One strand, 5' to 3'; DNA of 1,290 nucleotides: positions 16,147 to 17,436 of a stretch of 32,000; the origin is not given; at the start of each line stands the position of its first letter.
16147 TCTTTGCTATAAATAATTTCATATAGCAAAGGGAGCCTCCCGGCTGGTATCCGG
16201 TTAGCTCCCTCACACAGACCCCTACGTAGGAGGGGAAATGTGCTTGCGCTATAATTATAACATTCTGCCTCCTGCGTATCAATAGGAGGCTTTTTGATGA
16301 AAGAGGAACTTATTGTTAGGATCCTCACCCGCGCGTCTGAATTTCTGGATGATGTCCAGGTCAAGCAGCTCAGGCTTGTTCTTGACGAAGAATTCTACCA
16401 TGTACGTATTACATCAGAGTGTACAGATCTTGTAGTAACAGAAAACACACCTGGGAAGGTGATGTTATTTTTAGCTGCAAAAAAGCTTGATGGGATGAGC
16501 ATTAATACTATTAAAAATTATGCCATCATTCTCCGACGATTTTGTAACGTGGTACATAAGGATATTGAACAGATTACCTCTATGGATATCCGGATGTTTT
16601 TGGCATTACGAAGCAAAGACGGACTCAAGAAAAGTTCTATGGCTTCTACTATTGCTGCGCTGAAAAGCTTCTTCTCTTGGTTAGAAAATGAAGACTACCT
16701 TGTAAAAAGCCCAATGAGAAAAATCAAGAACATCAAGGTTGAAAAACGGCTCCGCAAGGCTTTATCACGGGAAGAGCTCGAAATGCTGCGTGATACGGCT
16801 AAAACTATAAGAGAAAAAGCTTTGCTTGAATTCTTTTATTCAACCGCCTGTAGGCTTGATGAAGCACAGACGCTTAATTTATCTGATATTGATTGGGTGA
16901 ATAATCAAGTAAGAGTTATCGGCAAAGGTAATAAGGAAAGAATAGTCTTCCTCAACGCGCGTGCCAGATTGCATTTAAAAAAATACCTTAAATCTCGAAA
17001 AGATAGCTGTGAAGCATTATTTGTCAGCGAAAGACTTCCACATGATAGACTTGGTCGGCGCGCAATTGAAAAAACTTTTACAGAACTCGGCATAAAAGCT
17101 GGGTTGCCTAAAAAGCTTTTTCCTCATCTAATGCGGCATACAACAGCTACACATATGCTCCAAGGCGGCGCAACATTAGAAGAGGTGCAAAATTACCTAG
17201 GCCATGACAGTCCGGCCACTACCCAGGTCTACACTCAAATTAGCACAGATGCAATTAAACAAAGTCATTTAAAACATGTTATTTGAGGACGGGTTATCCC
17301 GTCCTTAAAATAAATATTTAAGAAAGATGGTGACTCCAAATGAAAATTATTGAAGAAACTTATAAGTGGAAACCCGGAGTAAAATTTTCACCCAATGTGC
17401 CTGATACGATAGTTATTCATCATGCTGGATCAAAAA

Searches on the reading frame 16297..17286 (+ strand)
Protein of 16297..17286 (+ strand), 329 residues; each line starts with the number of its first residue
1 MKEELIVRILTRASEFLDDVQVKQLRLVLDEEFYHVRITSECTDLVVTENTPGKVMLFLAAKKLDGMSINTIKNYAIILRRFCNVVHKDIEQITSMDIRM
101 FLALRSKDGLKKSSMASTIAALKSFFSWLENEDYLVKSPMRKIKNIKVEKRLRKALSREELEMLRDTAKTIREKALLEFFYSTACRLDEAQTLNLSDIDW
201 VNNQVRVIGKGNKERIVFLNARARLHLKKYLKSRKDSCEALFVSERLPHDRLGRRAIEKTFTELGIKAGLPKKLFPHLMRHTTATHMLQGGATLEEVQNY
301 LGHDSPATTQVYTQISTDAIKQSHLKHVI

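Call 11: search_protein_families(library=pfam, proteins=[window:16297-17286:+], max_evalue=0.01)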
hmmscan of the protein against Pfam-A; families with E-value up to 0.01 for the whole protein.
window:16297-17286:+ (329 aa): 3 families
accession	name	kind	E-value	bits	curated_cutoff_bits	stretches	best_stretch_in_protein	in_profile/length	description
PF00589.27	Phage_integrase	-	1.2e-37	129.8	27.1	1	156-316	3-169/172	Phage integrase family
PF02899.23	Phage_int_SAM_1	-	8.7e-14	52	22.3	1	66-132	13-82/83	Phage integrase, N-terminal SAM-like domain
PF13495.12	Phage_int_SAM_4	-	7e-12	46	27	1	58-134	5-83/85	Phage integrase, N-terminal SAM-like domain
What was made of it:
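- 16297..17286 (+): Xer-type tyrosine recombinase, 329 aa. Pfam Phage_integrase plus SAM-like domains (call 11).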

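Call 13: find_related_loci(query=window:16297-17286:+, collection=genome_contigs, flank=4000)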
Query window:16297-17286:+ (329 aa) in genome_contigs; peptide patterns used: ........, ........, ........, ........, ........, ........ (x = any residue, [..] = any of these).
136 stretches matched a pattern; 2 encode a relative of the query (tblastn E <= 1e-3); 2 distinct loci.
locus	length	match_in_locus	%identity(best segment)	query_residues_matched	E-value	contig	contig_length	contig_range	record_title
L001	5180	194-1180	80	1-329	0e+0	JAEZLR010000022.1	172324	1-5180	MAG: Bacillota bacterium isolate OH_CDB_78 k127_1769933, whole genome shotgun sequence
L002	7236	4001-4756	30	66-324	2e-24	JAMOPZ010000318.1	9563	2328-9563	MAG: Campylobacterales bacterium isolate 4559-240_metabat2_scaf2bin.012 4559-240_scaffold_3981_c1, whole genome shotgun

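Call 15: find_related_loci(query=window:16297-17286:+, collection=viral_contigs, flank=4000)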
Query window:16297-17286:+ (329 aa) in viral_contigs; peptide patterns used: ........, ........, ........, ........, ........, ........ (x = any residue, [..] = any of these).
21 stretches matched a pattern; 6 encode a relative of the query (tblastn E <= 1e-3); 6 distinct loci.
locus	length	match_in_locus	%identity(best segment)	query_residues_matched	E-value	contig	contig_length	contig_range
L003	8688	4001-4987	65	1-329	3e-149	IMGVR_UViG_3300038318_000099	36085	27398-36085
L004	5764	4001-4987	65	1-329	2e-149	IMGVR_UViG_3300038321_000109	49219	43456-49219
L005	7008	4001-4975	47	3-328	6e-94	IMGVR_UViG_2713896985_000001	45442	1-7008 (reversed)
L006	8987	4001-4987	63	1-329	7e-147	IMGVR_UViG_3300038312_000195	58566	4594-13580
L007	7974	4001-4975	45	3-328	6e-92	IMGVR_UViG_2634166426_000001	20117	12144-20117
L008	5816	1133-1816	26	90-313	2e-6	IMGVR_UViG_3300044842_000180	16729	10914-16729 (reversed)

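Call 31: search_protein_families(library=phrogs, proteins=[window:16297-17286:+], max_evalue=0.001)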
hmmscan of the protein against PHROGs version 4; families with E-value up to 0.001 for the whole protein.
window:16297-17286:+ (329 aa): 6 families
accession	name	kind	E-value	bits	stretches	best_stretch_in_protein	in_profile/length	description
phrog_1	-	integration and excision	5.3e-51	175.6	1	51-320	165-440/611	integrase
phrog_216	-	integration and excision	2.4e-37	129.7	1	116-323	16-232/301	integrase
phrog_7685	-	integration and excision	5.8e-08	33.6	1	239-319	151-227/240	integrase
phrog_5127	-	integration and excision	2.4e-07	31.6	1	53-196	121-237/355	integrase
phrog_7269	-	integration and excision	2.8e-07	31.4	1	265-322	19-76/89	integrase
phrog_23271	-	unknown function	0.00015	22.6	1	273-316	8-51/67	-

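Call 32: search_protein_families(library=ncbifam, proteins=[window:16297-17286:+], max_evalue=0.001)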
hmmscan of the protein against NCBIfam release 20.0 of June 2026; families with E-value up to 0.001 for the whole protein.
window:16297-17286:+ (329 aa): 12 families
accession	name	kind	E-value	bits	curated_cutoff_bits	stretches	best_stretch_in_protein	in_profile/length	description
NF040815.2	recomb_XerA_Arch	equivalog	6.5e-68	229.1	220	1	58-323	3-262/263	site-specific tyrosine recombinase/integron integrase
TIGR02224.1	recomb_XerC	equivalog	9.4e-64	215.6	335.15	1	65-325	11-287/295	tyrosine recombinase XerC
TIGR02225.1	recomb_XerD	equivalog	3.7e-62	210.3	329.6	1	65-327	11-286/290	site-specific tyrosine recombinase XerD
NF001399.0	PRK00283.1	subfamily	1.2e-57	195.4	279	1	65-327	20-295/300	tyrosine recombinase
NF002331.0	PRK01287.1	subfamily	2.7e-38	131.9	371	1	58-325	33-322/365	site-specific tyrosine recombinase XerC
TIGR02249.1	integrase_gron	subfamily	5.9e-27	94.8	265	2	66-236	13-182/315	integron integrase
NF003462.0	PRK05084.1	equivalog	1.5e-26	93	267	1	169-323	193-352/360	tyrosine recombinase XerS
NF011946.0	PRK15417.1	equivalog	7e-11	41.9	435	1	257-316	257-316/337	integron integrase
NF007370.0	PRK09870.1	subfamily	1e-08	35.1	221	1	147-314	4-178/200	tyrosine-type DNA invertase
NF007371.0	PRK09871.1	subfamily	6.7e-08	32.3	222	1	167-314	22-173/198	tyrosine-type DNA invertase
NF002685.0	PRK02436.1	equivalog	2.5e-05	24.2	178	1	56-312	6-243/245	site-specific tyrosine recombinase XerD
NF040693.1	recomb_GmtY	equivalog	0.0001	21.7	340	0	274-322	391-439/441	gamma-mobile-trio recombinase GmtY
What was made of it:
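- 16297..17286 (+): NCBIfam XerA model 229.1 bits against a cut-off of 220 (call 32).
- On Xer-type tyrosine recombinase: Calls 11, 32 (XerA model above its cut-off) and 83 (motifs read from the alignment to 4a8e).
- On Integron integrase: TIGR02249 scores 94.8 bits against a cut-off of 265 (call 32).
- Closest known: LexA-repressed integron integrase promoters. Different: The gene scores far below the integron-integrase model (94.8 against a cut-off of 265, call 32).
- The enzyme is Xer/integron-integrase-like (call 32).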

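Call 55: find_homologous_proteins(query=window:16297-17286:+, max_evalue=1e-40)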
Query window:16297-17286:+ (329 aa): 1264 proteins with E <= 1e-40 among 7665 candidates; the best 120 are listed.
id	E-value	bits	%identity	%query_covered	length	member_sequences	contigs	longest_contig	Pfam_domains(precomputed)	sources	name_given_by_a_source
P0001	2.1e-210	715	100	100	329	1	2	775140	PF13495.13,PF00589.28,PF02899.24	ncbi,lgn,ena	-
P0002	2.1e-175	601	82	100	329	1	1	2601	PF13495.13,PF00589.28,PF02899.24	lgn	-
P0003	2.5e-175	600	82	100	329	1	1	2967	PF13495.13,PF00589.28,PF02899.24,PF22823.3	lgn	-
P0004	7.1e-175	599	81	100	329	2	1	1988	PF13495.13,PF00589.28,PF02899.24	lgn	-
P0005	4.5e-174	596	81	100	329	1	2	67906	PF13495.13,PF00589.28,PF02899.24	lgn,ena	-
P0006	1.1e-173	595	80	100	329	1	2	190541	PF13495.13,PF00589.28,PF02899.24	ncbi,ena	-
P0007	1.4e-172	591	80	100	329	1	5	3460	PF13495.13,PF00589.28,PF02899.24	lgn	-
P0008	1.6e-170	585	79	100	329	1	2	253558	PF13495.13,PF00589.28,PF02899.24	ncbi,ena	-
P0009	4.6e-170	583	80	100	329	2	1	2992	PF13495.13,PF00589.28,PF02899.24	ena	-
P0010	8.0e-166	569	77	100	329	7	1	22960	PF13495.13,PF00589.28,PF02899.24,PF22823.3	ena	-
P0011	1.6e-163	562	83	92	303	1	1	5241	PF13495.13,PF00589.28,PF02899.24,PF22823.3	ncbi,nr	ncbi:MAG: tyrosine-type recombinase/integrase [Clostridiaceae bacterium]|nr:tyrosine-type recombinas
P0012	1.9e-151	522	71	100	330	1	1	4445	PF13495.13,PF00589.28,PF02899.24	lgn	-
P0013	7.9e-149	513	70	100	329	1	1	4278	PF13495.13,PF00589.28,PF02899.24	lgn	-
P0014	5.7e-142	491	67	100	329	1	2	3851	PF13495.13,PF00589.28,PF02899.24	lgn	-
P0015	6.4e-142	491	68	100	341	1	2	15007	PF13495.13,PF00589.28,PF02899.24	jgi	jgi:integrase/recombinase XerD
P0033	4.7e-125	435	59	100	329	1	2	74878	PF13495.13,PF00589.28,PF02899.24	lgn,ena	-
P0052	1.7e-112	394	56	100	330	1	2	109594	PF13495.13,PF00589.28,PF02899.24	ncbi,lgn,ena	-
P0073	1.2e-108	381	53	100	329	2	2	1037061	PF13495.13,PF00589.28,PF02899.24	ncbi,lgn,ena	-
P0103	3.0e-103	364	52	100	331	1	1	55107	PF13495.13,PF00589.28,PF02899.24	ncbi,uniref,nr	ncbi:site-specific tyrosine recombinase/integron integrase [Thermotalea metallivorans]|uniref:Tyrosi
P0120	2.1e-101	358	52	100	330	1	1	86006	PF13495.13,PF00589.28,PF02899.24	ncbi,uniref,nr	ncbi:site-specific tyrosine recombinase/integron integrase [Ruminiclostridium papyrosolvens]|uniref:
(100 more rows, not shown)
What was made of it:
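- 16297..17286 (+): More than 120 relatives at 50% identity or above (call 55).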

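Call 56: find_encoding_contigs(protein=P0001, flank=600, max_places=3)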
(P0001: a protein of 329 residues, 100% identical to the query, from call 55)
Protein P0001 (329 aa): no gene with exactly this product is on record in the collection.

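Call 57: find_encoding_contigs(protein=P0008, flank=5000, max_places=3)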
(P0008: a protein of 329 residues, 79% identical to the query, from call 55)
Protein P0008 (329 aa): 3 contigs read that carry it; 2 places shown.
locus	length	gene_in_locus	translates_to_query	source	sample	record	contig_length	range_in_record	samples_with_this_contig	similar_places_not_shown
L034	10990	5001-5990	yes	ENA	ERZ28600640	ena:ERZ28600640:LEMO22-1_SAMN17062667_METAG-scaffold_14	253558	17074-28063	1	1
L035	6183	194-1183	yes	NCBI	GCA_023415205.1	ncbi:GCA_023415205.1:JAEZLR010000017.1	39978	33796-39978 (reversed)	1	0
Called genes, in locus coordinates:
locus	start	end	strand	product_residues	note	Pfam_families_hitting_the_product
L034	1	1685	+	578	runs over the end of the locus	PF25788:Ig_Rha78A_N (faint)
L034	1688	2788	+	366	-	-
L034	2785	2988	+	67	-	-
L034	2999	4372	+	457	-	PF10651:BppU_N (weak)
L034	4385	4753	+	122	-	-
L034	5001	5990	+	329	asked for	PF02899:Phage_int_SAM_1, PF13495:Phage_int_SAM_4, PF00589:Phage_integrase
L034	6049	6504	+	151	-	PF05105:Phage_holin_4_1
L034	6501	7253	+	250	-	PF01520:Amidase_3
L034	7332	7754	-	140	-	PF04542:Sigma70_r2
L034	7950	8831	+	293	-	PF01418:HTH_6, PF01380:SIS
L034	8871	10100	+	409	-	PF00070:Pyr_redox (faint), PF00890:FAD_binding_2, PF03486:HI0933_like, PF07992:Pyr_redox_2 (weak), PF12831:FAD_oxidored (weak), PF13450:NAD_binding_8 (weak), PF01266:DAO (weak), PF22780:HI0933_like_1st, +1 more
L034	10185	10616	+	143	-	-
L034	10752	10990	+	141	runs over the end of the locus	PF09021:HutP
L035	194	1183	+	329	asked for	PF02899:Phage_int_SAM_1, PF13495:Phage_int_SAM_4, PF00589:Phage_integrase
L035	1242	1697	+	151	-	PF05105:Phage_holin_4_1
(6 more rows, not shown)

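Call 59: find_encoding_contigs(protein=P0005, flank=5000, max_places=3)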
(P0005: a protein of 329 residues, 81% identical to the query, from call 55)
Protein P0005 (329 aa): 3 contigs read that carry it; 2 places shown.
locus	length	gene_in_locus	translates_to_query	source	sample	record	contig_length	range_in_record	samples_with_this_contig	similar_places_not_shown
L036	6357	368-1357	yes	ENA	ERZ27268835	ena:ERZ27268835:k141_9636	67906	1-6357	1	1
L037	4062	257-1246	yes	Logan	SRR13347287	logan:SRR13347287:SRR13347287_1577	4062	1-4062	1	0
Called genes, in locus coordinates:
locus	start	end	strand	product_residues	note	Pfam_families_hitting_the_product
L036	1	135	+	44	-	?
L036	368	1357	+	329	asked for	PF02899:Phage_int_SAM_1, PF13495:Phage_int_SAM_4, PF00589:Phage_integrase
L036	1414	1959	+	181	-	-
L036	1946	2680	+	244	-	-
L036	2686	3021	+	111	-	-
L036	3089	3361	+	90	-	-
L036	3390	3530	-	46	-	-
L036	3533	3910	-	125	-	-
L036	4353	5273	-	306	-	PF00892:EamA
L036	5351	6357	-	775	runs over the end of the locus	PF03636:Glyco_hydro_65N, PF03632:Glyco_hydro_65m, PF03633:Glyco_hydro_65C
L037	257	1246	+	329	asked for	PF02899:Phage_int_SAM_1, PF13495:Phage_int_SAM_4, PF00589:Phage_integrase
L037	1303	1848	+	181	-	-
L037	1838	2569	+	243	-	-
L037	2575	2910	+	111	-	-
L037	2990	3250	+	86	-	-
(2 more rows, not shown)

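Call 60: find_encoding_contigs(protein=P0010, flank=5000, max_places=3)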
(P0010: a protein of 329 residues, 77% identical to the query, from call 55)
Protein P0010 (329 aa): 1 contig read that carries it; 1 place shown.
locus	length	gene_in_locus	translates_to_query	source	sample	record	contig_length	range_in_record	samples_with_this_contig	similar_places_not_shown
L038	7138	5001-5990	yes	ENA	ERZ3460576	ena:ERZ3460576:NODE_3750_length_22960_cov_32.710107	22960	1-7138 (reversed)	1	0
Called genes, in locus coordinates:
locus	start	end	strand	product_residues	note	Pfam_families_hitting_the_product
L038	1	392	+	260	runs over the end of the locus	PF01476:LysM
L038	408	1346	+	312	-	PF24032:YQBQ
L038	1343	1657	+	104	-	-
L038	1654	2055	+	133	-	PF10934:Sheath_initiator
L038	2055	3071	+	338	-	PF26078:Baseplate_J_M, PF26079:Baseplate_J_C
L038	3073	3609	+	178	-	PF10076:Phage_Mu_Gp48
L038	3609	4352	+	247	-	-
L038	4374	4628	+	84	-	-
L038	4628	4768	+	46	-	-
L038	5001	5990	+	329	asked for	PF02899:Phage_int_SAM_1, PF13495:Phage_int_SAM_4, PF22823:MrpR_C_cat (faint), PF00589:Phage_integrase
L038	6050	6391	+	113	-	-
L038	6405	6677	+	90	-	-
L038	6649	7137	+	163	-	?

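Call 63: list_cluster_members(proteins=[P0001, P0006, P0073])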
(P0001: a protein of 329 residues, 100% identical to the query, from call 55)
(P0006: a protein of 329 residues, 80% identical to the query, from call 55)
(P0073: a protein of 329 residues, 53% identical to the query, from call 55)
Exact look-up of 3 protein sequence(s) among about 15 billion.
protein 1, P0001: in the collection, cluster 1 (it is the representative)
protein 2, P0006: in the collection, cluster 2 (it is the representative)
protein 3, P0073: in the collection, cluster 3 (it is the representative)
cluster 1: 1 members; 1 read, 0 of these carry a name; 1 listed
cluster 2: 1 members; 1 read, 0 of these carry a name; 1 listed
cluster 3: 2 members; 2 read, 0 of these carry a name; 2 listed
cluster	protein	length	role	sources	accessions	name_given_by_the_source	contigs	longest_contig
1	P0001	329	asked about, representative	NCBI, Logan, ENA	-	-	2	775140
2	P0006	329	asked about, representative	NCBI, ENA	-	-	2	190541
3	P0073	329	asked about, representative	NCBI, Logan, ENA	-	-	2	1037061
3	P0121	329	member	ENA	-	-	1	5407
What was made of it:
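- Tried and rejected: The exact-sequence look-up for the window's own protein found no contig, so the organism stays unnamed (calls 56, 63).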

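Call 67: find_encoding_contigs(protein=P0033, flank=4000, max_places=3)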
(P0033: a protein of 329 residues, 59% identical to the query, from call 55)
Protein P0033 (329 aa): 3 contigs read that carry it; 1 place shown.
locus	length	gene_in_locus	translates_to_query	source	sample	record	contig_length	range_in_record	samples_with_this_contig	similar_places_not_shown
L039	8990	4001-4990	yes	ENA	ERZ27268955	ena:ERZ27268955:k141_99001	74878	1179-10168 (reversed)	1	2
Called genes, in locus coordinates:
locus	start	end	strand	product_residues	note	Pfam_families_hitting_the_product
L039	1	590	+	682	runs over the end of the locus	-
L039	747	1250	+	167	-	PF14280:DUF4365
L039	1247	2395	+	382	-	-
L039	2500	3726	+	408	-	-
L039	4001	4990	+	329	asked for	PF02899:Phage_int_SAM_1, PF13495:Phage_int_SAM_4, PF00589:Phage_integrase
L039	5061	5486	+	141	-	PF05105:Phage_holin_4_1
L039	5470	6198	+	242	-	PF01520:Amidase_3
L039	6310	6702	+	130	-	-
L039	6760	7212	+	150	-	-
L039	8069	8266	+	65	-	-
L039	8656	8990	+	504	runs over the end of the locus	?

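Call 68: find_encoding_contigs(protein=P0052, flank=4000, max_places=3)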
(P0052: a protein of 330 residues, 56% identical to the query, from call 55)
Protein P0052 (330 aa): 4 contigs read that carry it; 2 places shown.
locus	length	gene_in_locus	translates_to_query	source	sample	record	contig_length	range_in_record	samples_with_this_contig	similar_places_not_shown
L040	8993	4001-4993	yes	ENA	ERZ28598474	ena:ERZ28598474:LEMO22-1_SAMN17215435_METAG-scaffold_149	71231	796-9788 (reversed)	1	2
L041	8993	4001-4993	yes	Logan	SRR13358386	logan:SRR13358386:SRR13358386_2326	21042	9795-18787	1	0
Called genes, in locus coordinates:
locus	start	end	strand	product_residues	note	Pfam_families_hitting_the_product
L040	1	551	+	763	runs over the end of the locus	-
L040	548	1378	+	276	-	PF05709:Sipho_tail, PF22768:SPP1_Dit (faint)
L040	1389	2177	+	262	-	-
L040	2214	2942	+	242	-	-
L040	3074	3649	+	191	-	-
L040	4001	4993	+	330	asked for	PF02899:Phage_int_SAM_1, PF13495:Phage_int_SAM_4, PF00589:Phage_integrase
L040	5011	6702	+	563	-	PF26674:Prophage_tail_N2 (weak), PF06605:Prophage_tail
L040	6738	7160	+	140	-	PF05105:Phage_holin_4_1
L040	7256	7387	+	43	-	-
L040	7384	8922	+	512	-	PF00239:Resolvase, PF07508:Recombinase, PF13408:Zn_ribbon_recom (weak)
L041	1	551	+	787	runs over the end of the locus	-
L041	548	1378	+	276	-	PF05709:Sipho_tail, PF22768:SPP1_Dit (faint)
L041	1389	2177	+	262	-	-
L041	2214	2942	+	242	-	-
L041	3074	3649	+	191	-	-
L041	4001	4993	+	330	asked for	PF02899:Phage_int_SAM_1, PF13495:Phage_int_SAM_4, PF00589:Phage_integrase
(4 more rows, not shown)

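Call 69: find_encoding_contigs(protein=P0073, flank=4000, max_places=3)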
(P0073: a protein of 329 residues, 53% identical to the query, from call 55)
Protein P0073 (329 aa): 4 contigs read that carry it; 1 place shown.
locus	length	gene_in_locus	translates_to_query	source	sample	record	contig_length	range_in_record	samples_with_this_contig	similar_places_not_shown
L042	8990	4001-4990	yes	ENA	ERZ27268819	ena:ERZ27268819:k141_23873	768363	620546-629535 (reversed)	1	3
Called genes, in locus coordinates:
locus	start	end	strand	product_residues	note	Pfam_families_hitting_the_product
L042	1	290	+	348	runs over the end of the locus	PF00145:DNA_methylase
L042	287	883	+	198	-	-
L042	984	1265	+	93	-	-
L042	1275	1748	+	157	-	-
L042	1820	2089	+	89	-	-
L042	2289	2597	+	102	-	-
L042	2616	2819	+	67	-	PF12844:HTH_19, PF13560:HTH_31, PF13443:HTH_26 (weak), PF01381:HTH_3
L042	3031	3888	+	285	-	PF20247:DUF6602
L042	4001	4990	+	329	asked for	PF02899:Phage_int_SAM_1, PF13495:Phage_int_SAM_4, PF00589:Phage_integrase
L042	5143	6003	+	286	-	PF02899:Phage_int_SAM_1, PF13495:Phage_int_SAM_4 (weak), PF00589:Phage_integrase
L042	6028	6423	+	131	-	-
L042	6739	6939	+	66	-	-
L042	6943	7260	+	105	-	-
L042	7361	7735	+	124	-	-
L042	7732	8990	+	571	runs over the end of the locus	PF03354:TerL_ATPase, PF20441:TerL_nuclease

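Call 70: find_encoding_contigs(protein=P0103, flank=4000, max_places=3)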
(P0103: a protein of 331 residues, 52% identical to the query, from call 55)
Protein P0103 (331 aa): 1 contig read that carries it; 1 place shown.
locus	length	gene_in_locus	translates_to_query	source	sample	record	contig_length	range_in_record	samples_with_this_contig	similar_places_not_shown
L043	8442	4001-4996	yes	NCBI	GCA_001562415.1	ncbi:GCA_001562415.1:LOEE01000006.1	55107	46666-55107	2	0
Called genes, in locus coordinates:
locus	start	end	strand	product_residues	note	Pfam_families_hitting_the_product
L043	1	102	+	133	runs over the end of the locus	PF10934:Sheath_initiator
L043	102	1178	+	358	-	PF04865:Baseplate_J (weak), PF26078:Baseplate_J_M, PF26079:Baseplate_J_C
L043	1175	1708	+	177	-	PF10076:Phage_Mu_Gp48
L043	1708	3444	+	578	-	PF13360:PQQ_2 (weak)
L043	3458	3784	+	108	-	-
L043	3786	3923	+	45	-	-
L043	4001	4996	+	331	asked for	PF02899:Phage_int_SAM_1, PF13495:Phage_int_SAM_4, PF00589:Phage_integrase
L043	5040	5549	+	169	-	PF05105:Phage_holin_4_1 (faint)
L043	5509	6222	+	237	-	PF01510:Amidase_2, PF00395:SLH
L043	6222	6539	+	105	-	PF09682:Phage_holin_6_1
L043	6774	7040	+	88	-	PF11950:DUF3467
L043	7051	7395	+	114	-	-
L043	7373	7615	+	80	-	PF10049:DUF2283 (weak)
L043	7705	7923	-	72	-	PF12728:HTH_17 (weak)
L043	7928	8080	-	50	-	-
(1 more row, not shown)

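Call 71: find_encoding_contigs(protein=P0120, flank=4000, max_places=3)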
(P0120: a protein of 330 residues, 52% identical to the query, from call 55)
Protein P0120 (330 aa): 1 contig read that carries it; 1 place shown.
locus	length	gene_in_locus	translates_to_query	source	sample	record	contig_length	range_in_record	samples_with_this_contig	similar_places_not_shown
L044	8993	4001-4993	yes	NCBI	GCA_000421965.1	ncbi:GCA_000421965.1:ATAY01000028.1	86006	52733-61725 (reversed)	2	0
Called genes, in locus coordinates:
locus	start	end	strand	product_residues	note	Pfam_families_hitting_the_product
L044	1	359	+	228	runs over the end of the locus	PF01510:Amidase_2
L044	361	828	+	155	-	PF05105:Phage_holin_4_1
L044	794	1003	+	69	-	-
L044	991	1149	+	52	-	-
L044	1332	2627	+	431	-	PF01580:FtsK_SpoIIIE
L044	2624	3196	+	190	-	PF13814:Replic_Relax (faint)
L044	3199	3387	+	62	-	-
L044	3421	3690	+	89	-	-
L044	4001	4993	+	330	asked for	PF02899:Phage_int_SAM_1, PF13495:Phage_int_SAM_4, PF00589:Phage_integrase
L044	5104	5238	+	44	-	-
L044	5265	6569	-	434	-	PF14501:HATPase_c_5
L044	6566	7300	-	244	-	PF00072:Response_reg, PF04397:LytTR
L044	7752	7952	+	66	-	-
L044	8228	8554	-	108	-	PF12844:HTH_19, PF01381:HTH_3, PF20432:Xre-like-HTH (faint)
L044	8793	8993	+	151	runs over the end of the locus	-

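Call 83: search_solved_structures(query=window:16297-17286:+, max_evalue=1e-10, show_alignments=1)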
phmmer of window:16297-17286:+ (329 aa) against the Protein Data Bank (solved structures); distinct sequences matched with E-value up to 1e-10: 7.
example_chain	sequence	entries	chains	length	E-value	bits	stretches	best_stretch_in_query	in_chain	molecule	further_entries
4a8e_A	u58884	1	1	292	4.1e-36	128.5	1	58-323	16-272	PROBABLE TYROSINE RECOMBINASE XERC-LIKE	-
1a0p_A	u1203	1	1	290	2.8e-35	125.7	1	67-324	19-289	SITE-SPECIFIC RECOMBINASE XERD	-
5hxy_A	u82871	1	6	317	4.6e-30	108.6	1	68-327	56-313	Tyrosine recombinase XerA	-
5dcf_A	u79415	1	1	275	2e-27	100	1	164-327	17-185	Tyrosine recombinase XerD,DNA translocase FtsK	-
9i5v_14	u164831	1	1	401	3.8e-24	89.2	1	74-327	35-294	Ribosome-associated translation inhibitor RaiA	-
2a3v_A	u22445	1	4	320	1.5e-15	61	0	252-315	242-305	site-specific recombinase IntI4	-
5c6k_A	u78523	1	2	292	2.4e-11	47.2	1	92-320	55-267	Integrase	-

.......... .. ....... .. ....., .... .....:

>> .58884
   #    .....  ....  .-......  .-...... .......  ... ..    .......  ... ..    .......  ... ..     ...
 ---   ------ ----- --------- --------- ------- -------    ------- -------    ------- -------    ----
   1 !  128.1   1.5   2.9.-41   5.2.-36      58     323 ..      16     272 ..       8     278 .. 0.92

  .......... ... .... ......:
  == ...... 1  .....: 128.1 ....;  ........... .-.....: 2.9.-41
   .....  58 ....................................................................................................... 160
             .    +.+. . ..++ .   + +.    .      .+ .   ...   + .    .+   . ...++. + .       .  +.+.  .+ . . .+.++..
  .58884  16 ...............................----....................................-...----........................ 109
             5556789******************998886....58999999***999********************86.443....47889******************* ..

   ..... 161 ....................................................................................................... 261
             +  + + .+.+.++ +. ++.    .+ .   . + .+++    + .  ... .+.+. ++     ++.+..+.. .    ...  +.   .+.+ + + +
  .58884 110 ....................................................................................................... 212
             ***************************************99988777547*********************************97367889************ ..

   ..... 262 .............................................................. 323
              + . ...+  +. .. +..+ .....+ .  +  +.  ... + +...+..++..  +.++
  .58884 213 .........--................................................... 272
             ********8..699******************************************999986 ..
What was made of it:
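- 16297..17286 (+): Closest solved structures are XerA and XerD; the motifs ACRLDE, GKGNKER, HLMRH, LGH and VYT are read from the sequence in the alignment (call 83).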
